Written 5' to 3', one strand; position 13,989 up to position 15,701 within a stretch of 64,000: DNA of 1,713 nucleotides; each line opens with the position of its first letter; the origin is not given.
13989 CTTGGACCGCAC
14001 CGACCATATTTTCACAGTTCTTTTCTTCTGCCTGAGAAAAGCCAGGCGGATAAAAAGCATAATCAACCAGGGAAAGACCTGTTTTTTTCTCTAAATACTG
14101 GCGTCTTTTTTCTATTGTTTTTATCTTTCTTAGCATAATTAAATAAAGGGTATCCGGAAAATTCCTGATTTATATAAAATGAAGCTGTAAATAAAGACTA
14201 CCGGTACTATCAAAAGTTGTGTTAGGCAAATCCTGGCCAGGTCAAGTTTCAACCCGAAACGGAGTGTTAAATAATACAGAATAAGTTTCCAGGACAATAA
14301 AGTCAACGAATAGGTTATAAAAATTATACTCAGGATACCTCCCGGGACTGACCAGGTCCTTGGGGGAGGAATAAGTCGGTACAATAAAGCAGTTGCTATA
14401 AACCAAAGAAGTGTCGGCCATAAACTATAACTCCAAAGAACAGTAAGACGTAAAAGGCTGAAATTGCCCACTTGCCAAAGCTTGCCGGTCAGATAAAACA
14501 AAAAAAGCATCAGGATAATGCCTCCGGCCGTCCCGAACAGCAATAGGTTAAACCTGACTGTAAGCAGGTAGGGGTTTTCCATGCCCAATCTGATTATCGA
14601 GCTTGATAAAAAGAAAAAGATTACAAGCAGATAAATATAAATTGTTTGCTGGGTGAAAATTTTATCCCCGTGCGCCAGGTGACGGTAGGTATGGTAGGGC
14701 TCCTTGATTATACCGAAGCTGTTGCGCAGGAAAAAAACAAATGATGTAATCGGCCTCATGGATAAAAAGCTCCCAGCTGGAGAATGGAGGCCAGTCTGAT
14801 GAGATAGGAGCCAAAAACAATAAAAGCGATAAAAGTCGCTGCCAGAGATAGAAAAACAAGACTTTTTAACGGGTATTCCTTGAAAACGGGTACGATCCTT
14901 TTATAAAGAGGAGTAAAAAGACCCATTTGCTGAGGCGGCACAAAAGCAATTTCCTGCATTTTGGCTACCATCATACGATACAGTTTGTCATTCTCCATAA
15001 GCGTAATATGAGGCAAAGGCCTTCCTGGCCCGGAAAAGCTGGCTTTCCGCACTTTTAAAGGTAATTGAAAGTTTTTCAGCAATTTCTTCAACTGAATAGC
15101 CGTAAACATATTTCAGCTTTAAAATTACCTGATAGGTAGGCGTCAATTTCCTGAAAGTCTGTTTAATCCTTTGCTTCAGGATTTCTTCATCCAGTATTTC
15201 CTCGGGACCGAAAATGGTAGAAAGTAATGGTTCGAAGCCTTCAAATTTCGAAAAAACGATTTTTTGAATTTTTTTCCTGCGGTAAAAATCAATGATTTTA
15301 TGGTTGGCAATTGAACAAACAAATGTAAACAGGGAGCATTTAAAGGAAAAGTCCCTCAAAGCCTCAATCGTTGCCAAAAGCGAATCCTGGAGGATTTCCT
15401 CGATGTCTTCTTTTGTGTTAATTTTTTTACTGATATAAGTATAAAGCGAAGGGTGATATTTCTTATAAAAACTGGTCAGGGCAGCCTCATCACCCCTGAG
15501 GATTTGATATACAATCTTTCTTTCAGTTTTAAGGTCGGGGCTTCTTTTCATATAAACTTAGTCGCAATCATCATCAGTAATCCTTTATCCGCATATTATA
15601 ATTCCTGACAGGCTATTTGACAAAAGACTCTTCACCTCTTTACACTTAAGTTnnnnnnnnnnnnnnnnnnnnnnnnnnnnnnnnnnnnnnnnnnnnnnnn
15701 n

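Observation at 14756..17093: Tandem array of four paralogous VirB2/TrbC-like pilin genes under an adjacent ECF sigma/anti-sigma pair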

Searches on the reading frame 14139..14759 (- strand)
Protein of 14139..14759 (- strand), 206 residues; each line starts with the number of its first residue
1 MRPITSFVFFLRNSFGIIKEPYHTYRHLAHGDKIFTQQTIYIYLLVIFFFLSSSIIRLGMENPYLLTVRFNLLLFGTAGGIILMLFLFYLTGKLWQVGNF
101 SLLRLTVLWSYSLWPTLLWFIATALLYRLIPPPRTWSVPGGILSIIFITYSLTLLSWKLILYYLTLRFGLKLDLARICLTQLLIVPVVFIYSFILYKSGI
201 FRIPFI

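Call 3: search_protein_families(library=pfam, proteins=[window:14139-14759:-], max_evalue=1)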
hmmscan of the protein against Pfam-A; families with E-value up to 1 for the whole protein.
window:14139-14759:- (206 aa): 0 families
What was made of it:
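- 14139..14759 (-): Yip1-like polytopic membrane protein, 206 aa, third gene of the sigma module. It overlaps the previous stop by 4 nt. No Pfam hit for the window copy (call 3).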

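Call 46: search_protein_families(library=ncbifam, proteins=[window:14139-14759:-], max_evalue=0.1)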
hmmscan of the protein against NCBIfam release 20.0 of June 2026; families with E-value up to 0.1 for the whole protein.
window:14139-14759:- (206 aa): 0 families

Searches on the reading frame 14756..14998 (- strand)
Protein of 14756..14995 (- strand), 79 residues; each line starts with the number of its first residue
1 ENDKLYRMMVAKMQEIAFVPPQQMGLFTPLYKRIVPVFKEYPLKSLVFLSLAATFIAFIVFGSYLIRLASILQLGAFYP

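Call 46: search_protein_families(library=ncbifam, proteins=[window:14756-14995:-], max_evalue=0.1)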
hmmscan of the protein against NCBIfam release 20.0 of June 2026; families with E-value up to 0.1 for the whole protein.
window:14756-14995:- (79 aa): 0 families

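Call 53: search_protein_families(library=pfam, proteins=[window:14759-14998:-], max_evalue=1)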
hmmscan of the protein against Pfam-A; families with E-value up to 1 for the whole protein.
seq(80 aa): 1 family
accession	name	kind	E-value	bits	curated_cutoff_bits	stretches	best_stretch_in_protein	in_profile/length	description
PF03600.22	CitMHS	-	0.025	14.1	31.9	1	24-62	57-96/336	Citrate transporter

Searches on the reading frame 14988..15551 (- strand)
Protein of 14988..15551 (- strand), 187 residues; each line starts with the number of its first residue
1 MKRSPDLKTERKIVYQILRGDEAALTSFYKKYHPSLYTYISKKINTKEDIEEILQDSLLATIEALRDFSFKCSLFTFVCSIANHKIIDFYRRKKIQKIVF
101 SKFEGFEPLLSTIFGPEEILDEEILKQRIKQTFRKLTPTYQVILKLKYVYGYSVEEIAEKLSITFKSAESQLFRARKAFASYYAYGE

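Call 3: search_protein_families(library=pfam, proteins=[window:14988-15551:-], max_evalue=1)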
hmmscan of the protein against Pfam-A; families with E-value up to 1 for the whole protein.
window:14988-15551:- (187 aa): 8 families
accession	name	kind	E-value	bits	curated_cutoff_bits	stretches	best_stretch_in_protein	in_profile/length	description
PF08281.18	Sigma70_r4_2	-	1.1e-12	47.8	25.7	1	127-178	2-53/54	Sigma-70, region 4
PF04542.20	Sigma70_r2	-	2e-09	37.5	24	1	28-94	1-69/71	Sigma-70 region 2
PF07638.17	Sigma70_ECF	-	8.9e-09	35.9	21.1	2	126-178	127-178/185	ECF sigma factor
PF04545.22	Sigma70_r4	-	0.0015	18.5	24.1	1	134-175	3-44/50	Sigma-70, region 4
PF06998.16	DUF1307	-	0.047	14.3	28.3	0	126-172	44-90/123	Protein of unknown function (DUF1307)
PF08928.15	PoNi_N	-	0.05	14.2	22.4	1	118-170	33-83/117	PoNe immunity protein (PoNi), N-terminal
PF04297.20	UPF0122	-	0.13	12.9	22.7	1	136-182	18-64/101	Putative helix-turn-helix protein, YlxM / p13 like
PF06530.18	Phage_antitermQ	-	0.23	11.8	26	1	133-177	60-104/118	Phage antitermination protein Q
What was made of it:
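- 14988..15551 (-): ECF-type (group 4) sigma factor, 187 aa, transcribed divergently from p1. Sigma70_r2, Sigma70_r4_2 and Sigma70_ECF (call 3).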

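Call 46: search_protein_families(library=ncbifam, proteins=[window:14988-15551:-], max_evalue=0.1)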
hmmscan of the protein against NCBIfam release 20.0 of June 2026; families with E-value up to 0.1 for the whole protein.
window:14988-15551:- (187 aa): 103 families (the best 25 are shown)
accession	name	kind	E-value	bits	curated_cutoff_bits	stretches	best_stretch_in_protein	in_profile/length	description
TIGR02937.1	sigma70-ECF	superfamily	6.6e-26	90.9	42.9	1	24-178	2-160/165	sigma-70 family RNA polymerase sigma factor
TIGR02985.1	Sig70_bacteroi1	subfamily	2e-22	80.2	126.4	1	26-179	4-158/162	RNA polymerase sigma-70 factor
NF007215.0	PRK09637.1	equivalog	8.3e-20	71.5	212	1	25-180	3-151/181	RNA polymerase sigma factor SigZ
TIGR02952.1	Sig70_famx2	equivalog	2e-19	70.1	206.45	1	19-180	7-167/170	ECF subfamily RNA polymerase sigma factor, BldN family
TIGR02959.1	SigZ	equivalog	1.2e-18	67.5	168.65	1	30-179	2-144/170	RNA polymerase sigma factor SigZ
NF007216.0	PRK09638.1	equivalog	5.8e-18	65.3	194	1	9-176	4-167/180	RNA polymerase sigma factor SigY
TIGR02950.1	SigM_subfam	subfamily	5.4e-17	62.1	147.95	1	26-181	3-156/159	RNA polymerase sigma factor, SigM family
TIGR02939.1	RpoE_Sigma70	equivalog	1.7e-16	60.8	236.15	1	8-180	5-183/190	RNA polymerase sigma factor RpoE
NF008888.0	PRK11922.1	equivalog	2.7e-16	59.9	204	1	4-178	11-191/231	RNA polymerase sigma factor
NF009168.0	PRK12515.1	subfamily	3e-16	59.5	236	1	8-181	7-177/189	RNA polymerase sigma factor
NF007220.0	PRK09639.1-5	equivalog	3.7e-16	59.4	260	1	26-182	6-163/181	RNA polymerase sigma factor SigX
NF007230.0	PRK09648.1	subfamily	6.4e-16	58.7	209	1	11-164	14-170/195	RNA polymerase sigma factor ShbA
TIGR02989.1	Sig-70_gvs1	subfamily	1.3e-15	57.7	124.55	1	25-179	3-154/158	RNA polymerase sigma-70 factor, Rhodopirellula/Verrucomicrobium family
NF009195.0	PRK12543.1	subfamily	8.7e-15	54.7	197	1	11-178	8-173/192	RNA polymerase sigma factor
NF009166.1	PRK12513.1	equivalog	2.1e-14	53.7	206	1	12-172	11-175/193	RNA polymerase sigma factor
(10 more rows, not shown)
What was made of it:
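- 14988..15551 (-): TIGR02937 90.9 bits, cut-off 42.9 (call 46).
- Checked: The sigma gene (14988-15551) has region 2 and region 4 ECF-type domains (calls 3, 46).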

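Call 54: find_homologous_proteins(query=window:14988-15551:-, max_evalue=1e-10)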
Query window:14988-15551:- (187 aa): 474 proteins with E <= 1e-10 among 1127 candidates; the best 120 are listed.
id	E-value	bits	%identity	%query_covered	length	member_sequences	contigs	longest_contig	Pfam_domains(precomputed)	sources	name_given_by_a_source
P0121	8.4e-114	395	100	100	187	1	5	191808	PF07638.18,PF04542.21,PF08281.19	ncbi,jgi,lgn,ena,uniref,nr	ncbi:MAG: RNA polymerase, sigma-24 subunit, ECF subfamily, RNA polymerase sigma-70 factor, ECF subfa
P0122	6.2e-87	308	78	99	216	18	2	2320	PF07638.18,PF04542.21,PF08281.19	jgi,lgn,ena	-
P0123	4.4e-85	302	76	99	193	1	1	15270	PF07638.18,PF04542.21,PF08281.19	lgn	-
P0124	1.2e-83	297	76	99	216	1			PF07638.18,PF04542.21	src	-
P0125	1.9e-75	271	72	93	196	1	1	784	PF07638.18,PF04542.21,PF08281.19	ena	-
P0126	7.3e-75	269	69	97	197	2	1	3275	PF07638.18,PF04542.21,PF08281.19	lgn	-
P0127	1.4e-74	268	70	94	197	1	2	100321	PF07638.18,PF04542.21,PF08281.19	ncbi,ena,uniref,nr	ncbi:hypothetical protein A2W14_05530 [Candidatus Gottesmanbacteria bacterium RBG_16_37_8]|uniref:RN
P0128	2.8e-74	267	70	93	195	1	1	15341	PF07638.18,PF04542.21,PF08281.19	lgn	-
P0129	5.6e-74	266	68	94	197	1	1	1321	PF07638.18,PF04542.21,PF08281.19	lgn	-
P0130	7.1e-74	265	71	91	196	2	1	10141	PF07638.18,PF04542.21,PF08281.19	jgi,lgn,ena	-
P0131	1.2e-73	265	67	94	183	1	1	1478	PF04542.21,PF08281.19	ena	-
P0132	2.5e-73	264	69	95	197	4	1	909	PF07638.18,PF04542.21,PF08281.19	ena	-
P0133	3.0e-73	263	68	94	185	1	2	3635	PF07638.18,PF04542.21,PF08281.19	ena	-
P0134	1.4e-72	261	69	91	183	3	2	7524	PF07638.18,PF04542.21,PF08281.19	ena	-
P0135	2.6e-72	260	66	94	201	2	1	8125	PF07638.18,PF04542.21,PF08281.19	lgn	-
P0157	5.0e-69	250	65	94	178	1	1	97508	PF07638.18,PF04542.21,PF08281.19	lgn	-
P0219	6.6e-64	233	59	88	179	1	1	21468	PF07638.18,PF04542.21,PF08281.19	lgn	-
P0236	5.8e-63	230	60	94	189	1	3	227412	PF07638.18,PF04542.21,PF08281.19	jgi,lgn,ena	-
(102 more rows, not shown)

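Call 55: find_encoding_contigs(protein=P0236, flank=5000, max_places=1)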
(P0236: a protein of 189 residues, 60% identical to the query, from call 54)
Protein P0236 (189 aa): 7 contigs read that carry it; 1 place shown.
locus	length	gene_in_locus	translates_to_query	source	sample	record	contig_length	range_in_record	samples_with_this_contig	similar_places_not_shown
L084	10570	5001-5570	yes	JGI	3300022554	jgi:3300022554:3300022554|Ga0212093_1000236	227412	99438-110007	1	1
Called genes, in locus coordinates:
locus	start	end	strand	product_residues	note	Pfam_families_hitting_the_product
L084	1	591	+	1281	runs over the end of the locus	-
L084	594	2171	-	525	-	-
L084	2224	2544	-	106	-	PF18895:T4SS_pilin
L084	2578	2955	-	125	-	PF18895:T4SS_pilin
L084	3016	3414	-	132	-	PF18895:T4SS_pilin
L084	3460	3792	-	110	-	PF18895:T4SS_pilin (weak)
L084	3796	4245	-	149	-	PF18895:T4SS_pilin (weak)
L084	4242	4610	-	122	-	PF18895:T4SS_pilin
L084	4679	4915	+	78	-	-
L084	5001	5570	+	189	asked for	PF07638:Sigma70_ECF, PF04542:Sigma70_r2, PF08281:Sigma70_r4_2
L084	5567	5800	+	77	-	-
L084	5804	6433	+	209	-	PF04893:Yip1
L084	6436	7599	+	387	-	PF00368:HMG-CoA_red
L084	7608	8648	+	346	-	PF08541:ACP_syn_III_C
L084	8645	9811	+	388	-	PF00108:Thiolase_N, PF00109:ketoacyl-synt (faint), PF02803:Thiolase_C, PF22691:Thiolase_C_1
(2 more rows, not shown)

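Call 56: find_encoding_contigs(protein=P0157, flank=5000, max_places=1)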
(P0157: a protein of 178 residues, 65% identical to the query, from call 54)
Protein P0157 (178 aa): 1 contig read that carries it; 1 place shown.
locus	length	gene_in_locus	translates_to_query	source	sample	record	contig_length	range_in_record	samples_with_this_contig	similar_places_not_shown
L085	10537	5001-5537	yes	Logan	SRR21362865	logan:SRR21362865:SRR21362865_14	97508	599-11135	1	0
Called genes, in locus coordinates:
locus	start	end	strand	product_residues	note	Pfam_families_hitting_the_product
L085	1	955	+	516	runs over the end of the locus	?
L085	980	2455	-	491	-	-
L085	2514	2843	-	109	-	PF18895:T4SS_pilin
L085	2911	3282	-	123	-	-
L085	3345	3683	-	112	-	-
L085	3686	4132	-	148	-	PF18895:T4SS_pilin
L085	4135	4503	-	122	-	PF18895:T4SS_pilin (faint)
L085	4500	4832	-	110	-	-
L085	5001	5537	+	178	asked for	PF07638:Sigma70_ECF, PF04542:Sigma70_r2, PF08281:Sigma70_r4_2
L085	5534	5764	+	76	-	-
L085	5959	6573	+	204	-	PF04893:Yip1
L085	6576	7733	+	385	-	PF00368:HMG-CoA_red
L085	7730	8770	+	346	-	PF08540:HMG_CoA_synt_C (faint), PF08541:ACP_syn_III_C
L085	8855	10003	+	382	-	PF00108:Thiolase_N, PF00109:ketoacyl-synt (faint), PF02803:Thiolase_C, PF22691:Thiolase_C_1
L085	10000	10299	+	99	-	PF01796:OB_ChsH2_C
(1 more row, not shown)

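Call 57: find_encoding_contigs(protein=P0219, flank=5000, max_places=1)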
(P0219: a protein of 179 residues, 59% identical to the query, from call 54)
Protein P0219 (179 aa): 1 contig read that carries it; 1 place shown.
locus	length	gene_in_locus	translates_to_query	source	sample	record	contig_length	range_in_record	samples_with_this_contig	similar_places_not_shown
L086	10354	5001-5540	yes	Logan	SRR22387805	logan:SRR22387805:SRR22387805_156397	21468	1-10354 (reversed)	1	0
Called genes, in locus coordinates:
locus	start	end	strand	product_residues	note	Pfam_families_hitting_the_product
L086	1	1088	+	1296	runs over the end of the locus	-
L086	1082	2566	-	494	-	-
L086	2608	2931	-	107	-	PF18895:T4SS_pilin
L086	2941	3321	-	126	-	PF18895:T4SS_pilin (weak)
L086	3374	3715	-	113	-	-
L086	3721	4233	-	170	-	PF18895:T4SS_pilin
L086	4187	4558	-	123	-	-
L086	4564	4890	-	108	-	-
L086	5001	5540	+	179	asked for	PF07638:Sigma70_ECF, PF04542:Sigma70_r2, PF08281:Sigma70_r4_2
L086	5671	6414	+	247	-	PF04893:Yip1 (weak)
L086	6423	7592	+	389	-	PF00368:HMG-CoA_red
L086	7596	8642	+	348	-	PF08541:ACP_syn_III_C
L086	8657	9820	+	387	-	PF00108:Thiolase_N, PF00109:ketoacyl-synt (weak), PF02803:Thiolase_C, PF22691:Thiolase_C_1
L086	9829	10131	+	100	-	PF01796:OB_ChsH2_C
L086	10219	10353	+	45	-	?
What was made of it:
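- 14988..15551 (-): Three of three sigma-side look-ups show the array (calls 55-57).
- Three of three look-ups from the sigma side show the array (calls 55-57).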
